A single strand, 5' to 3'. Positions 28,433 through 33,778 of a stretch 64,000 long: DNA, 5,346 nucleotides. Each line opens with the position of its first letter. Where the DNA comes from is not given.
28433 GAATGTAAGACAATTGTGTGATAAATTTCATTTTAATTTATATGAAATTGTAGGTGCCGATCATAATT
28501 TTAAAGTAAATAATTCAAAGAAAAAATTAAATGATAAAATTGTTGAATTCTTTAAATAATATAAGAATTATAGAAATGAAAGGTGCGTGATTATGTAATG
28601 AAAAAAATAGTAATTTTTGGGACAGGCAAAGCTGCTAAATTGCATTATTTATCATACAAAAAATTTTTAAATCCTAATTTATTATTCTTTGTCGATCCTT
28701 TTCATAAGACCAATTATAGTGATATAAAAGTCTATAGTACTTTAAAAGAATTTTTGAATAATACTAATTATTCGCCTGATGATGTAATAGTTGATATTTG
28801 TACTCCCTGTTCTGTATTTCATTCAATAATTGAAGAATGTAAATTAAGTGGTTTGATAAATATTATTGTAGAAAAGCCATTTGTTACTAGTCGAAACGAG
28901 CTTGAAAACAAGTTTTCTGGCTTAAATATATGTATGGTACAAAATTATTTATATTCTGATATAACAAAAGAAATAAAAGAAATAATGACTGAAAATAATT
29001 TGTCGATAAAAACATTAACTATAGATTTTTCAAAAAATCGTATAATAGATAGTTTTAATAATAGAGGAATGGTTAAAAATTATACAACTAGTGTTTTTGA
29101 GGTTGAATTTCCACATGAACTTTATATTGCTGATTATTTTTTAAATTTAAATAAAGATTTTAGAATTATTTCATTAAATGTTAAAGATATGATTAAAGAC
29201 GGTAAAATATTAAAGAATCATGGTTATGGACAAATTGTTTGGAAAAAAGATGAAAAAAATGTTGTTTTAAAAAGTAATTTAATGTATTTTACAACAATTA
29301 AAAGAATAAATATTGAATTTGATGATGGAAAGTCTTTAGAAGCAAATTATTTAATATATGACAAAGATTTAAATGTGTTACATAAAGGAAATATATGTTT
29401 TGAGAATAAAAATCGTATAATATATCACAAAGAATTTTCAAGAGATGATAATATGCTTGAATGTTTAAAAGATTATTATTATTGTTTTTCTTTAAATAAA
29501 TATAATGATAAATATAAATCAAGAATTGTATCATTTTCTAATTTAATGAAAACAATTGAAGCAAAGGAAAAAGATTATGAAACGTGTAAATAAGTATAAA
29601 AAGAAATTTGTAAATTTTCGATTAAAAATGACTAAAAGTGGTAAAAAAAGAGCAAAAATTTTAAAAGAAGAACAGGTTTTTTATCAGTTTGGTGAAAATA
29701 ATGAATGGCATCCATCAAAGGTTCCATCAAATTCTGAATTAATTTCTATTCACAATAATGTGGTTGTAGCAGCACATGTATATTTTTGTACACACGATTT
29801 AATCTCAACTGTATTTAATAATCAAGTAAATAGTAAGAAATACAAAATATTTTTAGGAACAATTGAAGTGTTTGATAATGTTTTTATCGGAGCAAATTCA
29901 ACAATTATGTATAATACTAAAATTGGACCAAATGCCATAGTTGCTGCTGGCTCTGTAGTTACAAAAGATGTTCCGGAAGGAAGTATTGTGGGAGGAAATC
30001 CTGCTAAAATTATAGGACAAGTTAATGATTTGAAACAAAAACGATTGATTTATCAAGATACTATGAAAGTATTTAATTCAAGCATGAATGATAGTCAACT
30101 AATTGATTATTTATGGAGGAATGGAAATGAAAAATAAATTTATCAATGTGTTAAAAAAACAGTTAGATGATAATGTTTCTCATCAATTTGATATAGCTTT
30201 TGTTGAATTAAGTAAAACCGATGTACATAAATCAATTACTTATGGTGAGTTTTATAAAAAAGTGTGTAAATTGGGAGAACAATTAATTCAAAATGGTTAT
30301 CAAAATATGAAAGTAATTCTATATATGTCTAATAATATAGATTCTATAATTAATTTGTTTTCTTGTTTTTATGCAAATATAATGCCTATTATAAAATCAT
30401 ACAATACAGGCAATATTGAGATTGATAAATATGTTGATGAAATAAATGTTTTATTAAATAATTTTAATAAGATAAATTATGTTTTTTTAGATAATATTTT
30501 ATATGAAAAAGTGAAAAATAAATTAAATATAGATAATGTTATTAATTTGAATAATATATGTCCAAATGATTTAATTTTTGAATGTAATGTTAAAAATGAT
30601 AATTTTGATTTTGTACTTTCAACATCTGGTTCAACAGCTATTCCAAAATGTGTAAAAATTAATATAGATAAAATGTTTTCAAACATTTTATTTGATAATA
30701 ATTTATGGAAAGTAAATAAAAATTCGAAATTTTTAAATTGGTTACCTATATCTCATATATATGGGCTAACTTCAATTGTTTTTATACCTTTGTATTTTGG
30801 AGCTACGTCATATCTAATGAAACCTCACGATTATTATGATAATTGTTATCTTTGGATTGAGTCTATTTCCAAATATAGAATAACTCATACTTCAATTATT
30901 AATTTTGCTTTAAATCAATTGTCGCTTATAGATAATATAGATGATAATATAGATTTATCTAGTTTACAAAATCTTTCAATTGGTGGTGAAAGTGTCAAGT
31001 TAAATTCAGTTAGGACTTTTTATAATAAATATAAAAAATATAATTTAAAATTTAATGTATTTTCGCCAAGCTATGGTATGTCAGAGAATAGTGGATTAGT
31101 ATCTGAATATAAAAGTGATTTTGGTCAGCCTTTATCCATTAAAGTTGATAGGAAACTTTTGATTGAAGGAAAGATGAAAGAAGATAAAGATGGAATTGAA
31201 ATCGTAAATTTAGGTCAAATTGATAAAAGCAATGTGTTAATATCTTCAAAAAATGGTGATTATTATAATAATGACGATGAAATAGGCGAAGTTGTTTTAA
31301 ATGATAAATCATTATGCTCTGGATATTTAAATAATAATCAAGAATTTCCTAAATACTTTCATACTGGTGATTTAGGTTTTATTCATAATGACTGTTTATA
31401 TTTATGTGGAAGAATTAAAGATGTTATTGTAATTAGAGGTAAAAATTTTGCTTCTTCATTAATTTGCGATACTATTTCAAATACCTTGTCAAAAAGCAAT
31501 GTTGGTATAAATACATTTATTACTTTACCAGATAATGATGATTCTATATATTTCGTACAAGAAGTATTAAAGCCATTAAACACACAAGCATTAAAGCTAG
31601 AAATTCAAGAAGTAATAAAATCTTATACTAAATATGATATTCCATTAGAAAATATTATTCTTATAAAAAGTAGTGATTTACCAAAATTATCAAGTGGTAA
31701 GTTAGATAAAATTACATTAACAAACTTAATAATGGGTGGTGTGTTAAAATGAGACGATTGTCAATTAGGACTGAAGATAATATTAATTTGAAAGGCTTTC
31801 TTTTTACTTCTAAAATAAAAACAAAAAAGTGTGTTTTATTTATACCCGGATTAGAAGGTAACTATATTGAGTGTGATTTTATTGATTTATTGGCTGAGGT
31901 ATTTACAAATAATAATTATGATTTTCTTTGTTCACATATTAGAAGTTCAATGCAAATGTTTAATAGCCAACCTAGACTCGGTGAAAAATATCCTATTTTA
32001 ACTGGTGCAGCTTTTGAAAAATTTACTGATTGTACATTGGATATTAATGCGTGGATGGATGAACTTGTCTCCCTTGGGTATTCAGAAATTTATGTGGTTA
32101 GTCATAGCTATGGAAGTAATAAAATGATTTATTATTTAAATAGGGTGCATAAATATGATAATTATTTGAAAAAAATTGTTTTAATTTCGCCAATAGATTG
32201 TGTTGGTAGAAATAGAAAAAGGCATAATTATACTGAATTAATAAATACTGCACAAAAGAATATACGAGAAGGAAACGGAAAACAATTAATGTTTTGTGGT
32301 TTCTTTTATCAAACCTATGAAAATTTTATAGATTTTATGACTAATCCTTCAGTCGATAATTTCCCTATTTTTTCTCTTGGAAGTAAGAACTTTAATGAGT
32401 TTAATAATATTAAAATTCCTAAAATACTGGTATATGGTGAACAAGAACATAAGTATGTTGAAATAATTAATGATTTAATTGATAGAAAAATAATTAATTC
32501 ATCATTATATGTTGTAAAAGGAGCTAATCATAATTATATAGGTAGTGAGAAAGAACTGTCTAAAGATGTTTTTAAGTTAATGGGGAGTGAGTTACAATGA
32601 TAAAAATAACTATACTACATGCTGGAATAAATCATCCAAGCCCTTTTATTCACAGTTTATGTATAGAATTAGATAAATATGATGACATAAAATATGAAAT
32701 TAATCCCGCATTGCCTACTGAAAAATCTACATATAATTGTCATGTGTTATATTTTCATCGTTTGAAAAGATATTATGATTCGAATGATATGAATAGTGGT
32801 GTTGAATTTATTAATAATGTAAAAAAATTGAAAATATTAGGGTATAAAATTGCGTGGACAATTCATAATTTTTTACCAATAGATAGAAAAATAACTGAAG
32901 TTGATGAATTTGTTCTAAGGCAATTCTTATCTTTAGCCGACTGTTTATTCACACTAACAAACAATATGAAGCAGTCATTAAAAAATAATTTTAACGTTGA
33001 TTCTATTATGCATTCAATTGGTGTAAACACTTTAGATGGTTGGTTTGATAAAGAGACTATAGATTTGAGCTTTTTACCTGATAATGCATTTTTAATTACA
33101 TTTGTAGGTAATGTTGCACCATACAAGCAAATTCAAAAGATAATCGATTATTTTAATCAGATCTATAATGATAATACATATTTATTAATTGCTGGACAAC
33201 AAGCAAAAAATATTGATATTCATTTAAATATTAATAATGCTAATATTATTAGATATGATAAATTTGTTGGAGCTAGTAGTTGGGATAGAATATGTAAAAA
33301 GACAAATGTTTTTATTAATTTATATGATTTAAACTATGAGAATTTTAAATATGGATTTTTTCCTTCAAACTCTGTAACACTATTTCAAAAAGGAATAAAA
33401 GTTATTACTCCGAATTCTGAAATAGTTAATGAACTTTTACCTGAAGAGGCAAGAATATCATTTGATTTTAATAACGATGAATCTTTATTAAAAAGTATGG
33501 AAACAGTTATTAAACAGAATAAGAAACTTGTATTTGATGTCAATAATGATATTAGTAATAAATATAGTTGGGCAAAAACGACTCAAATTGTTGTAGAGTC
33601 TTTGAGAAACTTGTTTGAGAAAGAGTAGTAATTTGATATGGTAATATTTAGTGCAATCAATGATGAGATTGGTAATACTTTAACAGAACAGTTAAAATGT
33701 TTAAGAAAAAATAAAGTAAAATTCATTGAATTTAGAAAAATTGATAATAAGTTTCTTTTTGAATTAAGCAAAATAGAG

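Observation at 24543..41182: Orphan 17-gene cytoplasmic glyco/acyl/phospho-tailoring operon carried as ICE cargo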

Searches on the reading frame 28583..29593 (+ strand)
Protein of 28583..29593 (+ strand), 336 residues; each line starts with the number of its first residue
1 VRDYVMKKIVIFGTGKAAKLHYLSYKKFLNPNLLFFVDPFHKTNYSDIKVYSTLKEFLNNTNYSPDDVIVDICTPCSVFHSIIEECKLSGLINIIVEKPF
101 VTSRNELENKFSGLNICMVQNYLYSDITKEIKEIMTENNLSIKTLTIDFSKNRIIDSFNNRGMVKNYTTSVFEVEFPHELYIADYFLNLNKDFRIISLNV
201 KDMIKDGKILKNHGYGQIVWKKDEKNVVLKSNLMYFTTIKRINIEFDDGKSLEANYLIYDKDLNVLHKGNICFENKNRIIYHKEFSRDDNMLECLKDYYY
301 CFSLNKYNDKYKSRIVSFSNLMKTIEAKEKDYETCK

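Call 5: search_protein_families(library=pfam, proteins=[window:28583-29593:+], max_evalue=0.01)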
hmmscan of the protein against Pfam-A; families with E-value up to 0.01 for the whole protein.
window:28583-29593:+ (336 aa): 1 family
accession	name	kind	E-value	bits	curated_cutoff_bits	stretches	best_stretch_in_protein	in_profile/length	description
PF01408.29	GFO_IDH_MocA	-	0.00036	21.7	24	1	8-108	2-103/120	Oxidoreductase family, NAD-binding Rossmann fold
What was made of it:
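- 28583..29593 (+): g05, Gfo/Idh/MocA-like NAD oxidoreductase (called start 28598). Core cassette. GFO_IDH_MocA E 4e-4, below the Pfam cut-off (call 5).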

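Call 9: search_protein_families(library=ncbifam, proteins=[window:28583-29593:+], max_evalue=0.01)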
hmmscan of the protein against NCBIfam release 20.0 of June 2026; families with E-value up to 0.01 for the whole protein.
window:28583-29593:+ (336 aa): 1 family
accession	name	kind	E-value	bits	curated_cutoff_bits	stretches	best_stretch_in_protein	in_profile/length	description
TIGR04380.1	myo_inos_iolG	equivalog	0.00036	19.5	355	1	7-109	2-106/330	inositol 2-dehydrogenase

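Call 45: search_solved_structures(query=A6, max_evalue=0.01)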
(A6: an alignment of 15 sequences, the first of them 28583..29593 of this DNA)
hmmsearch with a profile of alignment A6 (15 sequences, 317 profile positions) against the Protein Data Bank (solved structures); distinct sequences matched with E-value up to 0.01: 2.
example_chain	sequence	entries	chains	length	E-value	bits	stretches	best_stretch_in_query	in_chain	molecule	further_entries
3db2_A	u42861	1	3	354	0.00076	22.4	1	6-106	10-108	putative NADPH-dependent oxidoreductase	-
3hnp_A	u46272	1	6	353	0.0021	20.9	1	7-101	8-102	Oxidoreductase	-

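Call 58: search_protein_families(library=padloc, proteins=[window:28583-29593:+], max_evalue=0.001)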
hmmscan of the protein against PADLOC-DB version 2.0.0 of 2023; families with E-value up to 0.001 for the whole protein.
window:28583-29593:+ (336 aa): 0 families

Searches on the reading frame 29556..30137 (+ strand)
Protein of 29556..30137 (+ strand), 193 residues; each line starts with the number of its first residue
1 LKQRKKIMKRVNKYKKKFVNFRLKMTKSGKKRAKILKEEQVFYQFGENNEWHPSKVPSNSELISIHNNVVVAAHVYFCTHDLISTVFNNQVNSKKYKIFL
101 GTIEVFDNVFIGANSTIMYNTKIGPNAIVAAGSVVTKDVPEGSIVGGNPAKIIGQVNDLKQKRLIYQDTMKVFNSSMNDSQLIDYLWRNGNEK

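Call 5: search_protein_families(library=pfam, proteins=[window:29556-30137:+], max_evalue=0.01)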
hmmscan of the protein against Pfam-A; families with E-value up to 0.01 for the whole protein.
window:29556-30137:+ (193 aa): 2 families
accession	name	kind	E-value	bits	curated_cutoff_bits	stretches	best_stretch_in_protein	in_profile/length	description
PF00132.30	Hexapep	-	1.1e-09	38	27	1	104-137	3-36/36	Bacterial transferase hexapeptide (six repeats)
PF14602.12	Hexapep_2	-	1.3e-08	34.8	27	1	107-137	6-34/34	Hexapeptide repeat of succinyl-transferase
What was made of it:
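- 29556..30137 (+): g06, hexapeptide-repeat acyl/acetyltransferase (called start 29577). Specific to the 17-gene version. Hexapep E 1e-9 (call 5).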

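Call 9: search_protein_families(library=ncbifam, proteins=[window:29556-30137:+], max_evalue=0.01)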
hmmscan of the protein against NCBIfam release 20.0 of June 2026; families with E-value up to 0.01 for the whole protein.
window:29556-30137:+ (193 aa): 47 families (the best 25 are shown)
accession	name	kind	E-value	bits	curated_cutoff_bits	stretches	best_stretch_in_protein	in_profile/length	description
NF058585.1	HptprglPActTf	PfamEq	1.8e-17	63.5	300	1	93-162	99-166/172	heptaprenylglyceryl phosphate O-acetyltransferase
NF007240.0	PRK09677.1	equivalog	1.5e-16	60.4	243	1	58-157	81-185/192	putative lipopolysaccharide biosynthesis O-acetyl transferase WbbJ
TIGR03532.1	DapD_Ac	equivalog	1.5e-15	57.4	231.75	1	103-167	161-226/231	2,3,4,5-tetrahydropyridine-2,6-dicarboxylate N-acetyltransferase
NF000311.1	Vat_ABCDEFH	equivalog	9.3e-15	54.7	300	1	81-157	89-165/201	Vat family streptogramin A O-acetyltransferase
TIGR03570.1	NeuD_NnaD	subfamily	3.5e-14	52.9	160.8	1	97-151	148-202/202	NeuD/PglB/VioB family sugar acetyltransferase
NF007499.0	PRK10092.1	equivalog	1.5e-13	51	314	1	63-155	94-182/183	maltose O-acetyltransferase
NF007797.0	PRK10502.1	subfamily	3.2e-13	49.7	192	1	61-153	91-176/183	WcaF family extracellular polysaccharide biosynthesis acetyltransferase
NF000101.1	stregram_VatA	exception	7e-13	48.7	450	1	82-154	98-170/219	streptogramin A O-acetyltransferase Vat(A)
NF000504.1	stregram_VatH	exception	2.4e-12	47.2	475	1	104-155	119-170/216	streptogramin A O-acetyltransferase Vat(H)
NF000097.1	stregram_VatC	exception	2.3e-11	44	425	1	98-153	114-169/212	streptogramin A O-acetyltransferase Vat(C)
TIGR03308.1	phn_thr-fam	hypoth_equivalog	3.1e-11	43.5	201.65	1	103-154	109-160/204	phosphonate metabolim protein, transferase hexapeptide repeat family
NF007076.0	PRK09527.1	equivalog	3.7e-11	42.8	347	1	63-169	96-197/203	galactoside O-acetyltransferase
TIGR02353.1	NRPS_term_dom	equivalog_domain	5.8e-11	41.5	423.1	1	54-163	123-223/695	Pls/PosA family non-ribosomal peptide synthetase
NF000147.1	stregram_VatF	exception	2.2e-10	40.4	400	1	90-154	108-172/221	streptogramin A O-acetyltransferase Vat(F)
NF000020.1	stregram_VatE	exception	2.6e-10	40.2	450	1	101-156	114-169/214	streptogramin A O-acetyltransferase Vat(E)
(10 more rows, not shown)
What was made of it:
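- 29556..30137 (+): Sub-threshold NCBIfam hits to WbbJ, Vat and maltose O-acetyltransferase (call 9).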

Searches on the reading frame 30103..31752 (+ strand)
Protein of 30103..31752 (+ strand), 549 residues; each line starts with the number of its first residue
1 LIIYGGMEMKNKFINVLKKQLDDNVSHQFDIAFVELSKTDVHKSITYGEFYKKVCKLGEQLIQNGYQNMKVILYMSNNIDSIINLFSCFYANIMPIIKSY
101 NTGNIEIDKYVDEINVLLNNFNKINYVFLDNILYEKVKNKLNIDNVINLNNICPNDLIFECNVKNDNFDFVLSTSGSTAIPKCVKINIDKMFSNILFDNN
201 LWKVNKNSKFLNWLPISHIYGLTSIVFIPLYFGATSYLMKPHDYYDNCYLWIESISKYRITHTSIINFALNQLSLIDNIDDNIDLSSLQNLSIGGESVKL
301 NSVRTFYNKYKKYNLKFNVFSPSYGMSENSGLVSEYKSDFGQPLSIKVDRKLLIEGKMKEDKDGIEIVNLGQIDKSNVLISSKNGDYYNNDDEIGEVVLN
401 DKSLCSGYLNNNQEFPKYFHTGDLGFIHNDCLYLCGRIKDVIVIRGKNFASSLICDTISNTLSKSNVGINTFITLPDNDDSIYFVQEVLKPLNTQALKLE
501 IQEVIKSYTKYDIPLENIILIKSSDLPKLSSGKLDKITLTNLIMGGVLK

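Call 5: search_protein_families(library=pfam, proteins=[window:30103-31752:+], max_evalue=0.01)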
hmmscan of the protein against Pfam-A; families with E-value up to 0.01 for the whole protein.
window:30103-31752:+ (549 aa): 1 family
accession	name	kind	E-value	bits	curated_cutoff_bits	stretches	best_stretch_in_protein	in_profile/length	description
PF00501.34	AMP-binding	-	5.2e-32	111.5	29.9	1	33-408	14-383/384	AMP-binding enzyme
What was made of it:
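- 30103..31752 (+): g07, fatty-acyl-AMP-ligase-type adenylating enzyme (called start 30127). No carrier protein in the operon. AMP-binding E 5e-32 (call 5).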

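Call 9: search_protein_families(library=ncbifam, proteins=[window:30103-31752:+], max_evalue=0.01)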
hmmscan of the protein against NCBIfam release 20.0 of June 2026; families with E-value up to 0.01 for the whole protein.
window:30103-31752:+ (549 aa): 76 families (the best 25 are shown)
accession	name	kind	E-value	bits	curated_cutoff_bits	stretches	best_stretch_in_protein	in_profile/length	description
NF005850.0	PRK07768.1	subfamily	2.9e-47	161.1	572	1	139-539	123-539/545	long-chain-fatty-acid--CoA ligase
NF006624.1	PRK09192.1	subfamily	1.3e-44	152.5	600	1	38-538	38-555/567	fatty acyl-AMP ligase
NF009124.0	PRK12476.1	subfamily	7.4e-42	143.3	922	2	13-419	39-454/612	fatty acyl-AMP ligase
NF004282.0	PRK05691.1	subfamily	2.2e-40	136.8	4090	1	31-538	28-553/4334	non-ribosomal peptide synthase/polyketide synthase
NF004509.1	PRK05850.1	subfamily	1.7e-39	135.6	775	1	35-536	28-561/578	fatty-acid--AMP ligase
NF040633.1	FadD32_Coryne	exception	4.8e-39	134.1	875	2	165-419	200-463/614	FadD32-like long-chain-fatty-acid--AMP ligase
NF038339.3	FAAL_FadD32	equivalog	2.2e-38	131.8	975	2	33-420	39-439/625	long-chain-fatty-acid--AMP ligase FadD32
NF004510.0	PRK05851.1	equivalog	4.3e-35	120.8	621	1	163-539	149-516/525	long-chain-fatty acid--ACP ligase MbtM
NF004837.0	PRK06187.1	subfamily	2.6e-28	98.6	476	1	161-540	165-519/531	long-chain-fatty-acid--CoA ligase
TIGR01923.1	menE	equivalog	1.1e-26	93.6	330.15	1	46-536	1-439/442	o-succinylbenzoate--CoA ligase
NF038337.1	FAAL_FadD21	exception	2.9e-25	88.8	1100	1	166-460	163-483/579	fatty-acid--AMP ligase FAAL21/FadD21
NF002966.0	PRK03640.1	equivalog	1.9e-22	79.5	556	1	42-540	25-477/483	o-succinylbenzoate--CoA ligase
NF038338.1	FAAL_FadD28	exception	4e-22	78.3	1100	1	170-461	167-484/580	fatty-acid--AMP ligase FAAL28/FadD28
NF052269.1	Staph_lig_FadD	equivalog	4e-22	78.2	650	2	42-391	25-361/499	long-chain-fatty-acid--CoA ligase FadD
NF005714.0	PRK07529.1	subfamily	5.1e-20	71.4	632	2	151-334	203-380/640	acyl-CoA synthetase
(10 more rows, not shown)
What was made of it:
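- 30103..31752 (+): FAAL subfamilies E 1e-44 to 1e-47 (call 9).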

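Call 47: search_solved_structures(query=window:30103-31752:+, max_evalue=1e-10)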
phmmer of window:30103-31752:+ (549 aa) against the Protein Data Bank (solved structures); distinct sequences matched with E-value up to 1e-10: 20.
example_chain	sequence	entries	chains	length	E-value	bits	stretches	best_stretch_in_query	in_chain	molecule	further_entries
7r7f_A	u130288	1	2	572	9.9e-33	116.8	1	43-536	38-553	Polyketide synthase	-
7r7e_A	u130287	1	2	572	9.9e-33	116.8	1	43-536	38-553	Polyketide synthase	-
7r7g_A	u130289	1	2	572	4.9e-32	114.5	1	43-536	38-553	Polyketide synthase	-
6ulx_A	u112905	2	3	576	1.8e-31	112.7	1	166-540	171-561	Amino acid adenylation domain-containing protein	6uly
3kxw_A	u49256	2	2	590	7.3e-31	110.6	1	161-535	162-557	Saframycin Mx1 synthetase B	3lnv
6ulw_A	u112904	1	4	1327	1.4e-30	109.8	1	166-539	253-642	Amino acid adenylation domain-containing protein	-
7wua_A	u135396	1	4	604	1.6e-25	93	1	170-429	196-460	Acyl-CoA synthase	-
4r0m_B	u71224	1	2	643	1.4e-23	86.6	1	30-539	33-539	McyG protein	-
3pbk_A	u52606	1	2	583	2.6e-22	82.4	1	156-449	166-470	Fatty Acyl-Adenylate Ligase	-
5hm3_A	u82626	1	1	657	3.3e-22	82.1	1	40-419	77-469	Long-chain-fatty-acid--AMP ligase FadD32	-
8hd4_A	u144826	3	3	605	4.3e-21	78.4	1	39-537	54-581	Long-chain-fatty-acid--AMP ligase FadD23 | Fatty-acid-CoA ligase FadD23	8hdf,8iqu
5ey9_A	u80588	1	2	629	4.6e-21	78.3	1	38-419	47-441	Long-chain-fatty-acid--AMP ligase FadD32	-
5d6j_A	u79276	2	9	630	6.2e-16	61.4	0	168-415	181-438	Acyl-CoA synthase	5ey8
5icr_A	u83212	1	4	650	7.2e-16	61.2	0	168-415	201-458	Acyl-CoA synthase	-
8hcz_A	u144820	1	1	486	1.5e-14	56.8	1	38-414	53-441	Long-chain-fatty-acid--AMP ligase FadD23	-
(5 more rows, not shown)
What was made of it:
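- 30103..31752 (+): The best PDB matches are FAAL loading domains 7r7f and 3kxw (call 47).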

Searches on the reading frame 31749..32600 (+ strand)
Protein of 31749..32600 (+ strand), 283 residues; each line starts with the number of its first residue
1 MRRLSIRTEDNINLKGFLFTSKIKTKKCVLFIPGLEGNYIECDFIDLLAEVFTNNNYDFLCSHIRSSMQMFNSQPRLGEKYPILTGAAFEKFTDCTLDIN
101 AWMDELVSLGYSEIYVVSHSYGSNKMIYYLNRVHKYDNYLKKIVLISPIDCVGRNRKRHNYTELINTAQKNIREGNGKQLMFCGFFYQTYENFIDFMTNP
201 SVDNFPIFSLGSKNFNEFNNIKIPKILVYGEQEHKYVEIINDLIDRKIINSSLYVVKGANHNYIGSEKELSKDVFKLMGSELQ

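Call 5: search_protein_families(library=pfam, proteins=[window:31749-32600:+], max_evalue=0.01)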
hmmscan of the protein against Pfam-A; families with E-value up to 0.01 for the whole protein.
window:31749-32600:+ (283 aa): 2 families
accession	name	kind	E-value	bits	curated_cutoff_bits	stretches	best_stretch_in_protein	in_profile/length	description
PF08538.16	DUF1749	-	3.8e-07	30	24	1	111-273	104-288/299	Protein of unknown function (DUF1749)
PF00561.26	Abhydrolase_1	-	1.2e-05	25.5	25.8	1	29-159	3-103/245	alpha/beta hydrolase fold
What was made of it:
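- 31749..32600 (+): g08, alpha/beta-fold protein (DUF1749-like). Start overlaps the g07 stop by 4 nt. DUF1749 E 4e-7 (call 5).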

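Call 9: search_protein_families(library=ncbifam, proteins=[window:31749-32600:+], max_evalue=0.01)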
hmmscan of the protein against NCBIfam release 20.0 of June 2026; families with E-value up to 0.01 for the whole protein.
window:31749-32600:+ (283 aa): 3 families
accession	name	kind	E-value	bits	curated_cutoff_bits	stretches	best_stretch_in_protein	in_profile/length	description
TIGR01250.1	pro_imino_pep_2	subfamily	0.00041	20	167.65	0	108-159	92-140/288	proline iminopeptidase-family hydrolase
TIGR03695.1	menH_SHCHC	equivalog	0.0024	17.3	208.55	1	216-263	189-235/252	2-succinyl-6-hydroxy-2,4-cyclohexadiene-1-carboxylate synthase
NF045948.1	ProImpepThrmp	equivalog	0.007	15.8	500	0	216-270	225-278/291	proline iminopeptidase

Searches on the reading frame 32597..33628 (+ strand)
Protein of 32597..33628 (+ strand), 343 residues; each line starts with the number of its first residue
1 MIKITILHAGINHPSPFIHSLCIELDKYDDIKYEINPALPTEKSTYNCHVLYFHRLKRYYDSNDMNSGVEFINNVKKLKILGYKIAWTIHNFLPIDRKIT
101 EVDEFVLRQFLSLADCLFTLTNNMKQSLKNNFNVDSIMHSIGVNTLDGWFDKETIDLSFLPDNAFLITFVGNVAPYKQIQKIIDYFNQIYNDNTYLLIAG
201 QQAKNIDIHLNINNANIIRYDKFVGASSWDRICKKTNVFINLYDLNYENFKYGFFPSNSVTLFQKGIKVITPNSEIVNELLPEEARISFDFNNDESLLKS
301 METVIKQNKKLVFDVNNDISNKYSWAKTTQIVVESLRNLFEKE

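Call 5: search_protein_families(library=pfam, proteins=[window:32597-33628:+], max_evalue=0.01)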
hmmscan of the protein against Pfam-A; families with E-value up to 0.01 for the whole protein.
window:32597-33628:+ (343 aa): 1 family
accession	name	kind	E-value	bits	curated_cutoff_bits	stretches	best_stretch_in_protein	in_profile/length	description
PF00534.26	Glycos_transf_1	-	1.1e-06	28.8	26.4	1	160-310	11-161/172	Glycosyl transferases group 1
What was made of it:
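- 32597..33628 (+): g09, GT-B (GT4-type) glycosyltransferase. Accessory glycosylation module. Glycos_transf_1 E 1e-6 (call 5).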

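Call 9: search_protein_families(library=ncbifam, proteins=[window:32597-33628:+], max_evalue=0.01)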
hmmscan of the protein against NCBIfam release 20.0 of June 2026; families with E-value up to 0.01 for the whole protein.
window:32597-33628:+ (343 aa): 1 family
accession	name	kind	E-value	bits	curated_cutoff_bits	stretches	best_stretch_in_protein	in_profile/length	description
NF053787.1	GlcN_PG_synth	equivalog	0.0063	15.4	480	0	160-339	193-359/361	N-acetylglucosaminyl phosphatidylglycerol synthase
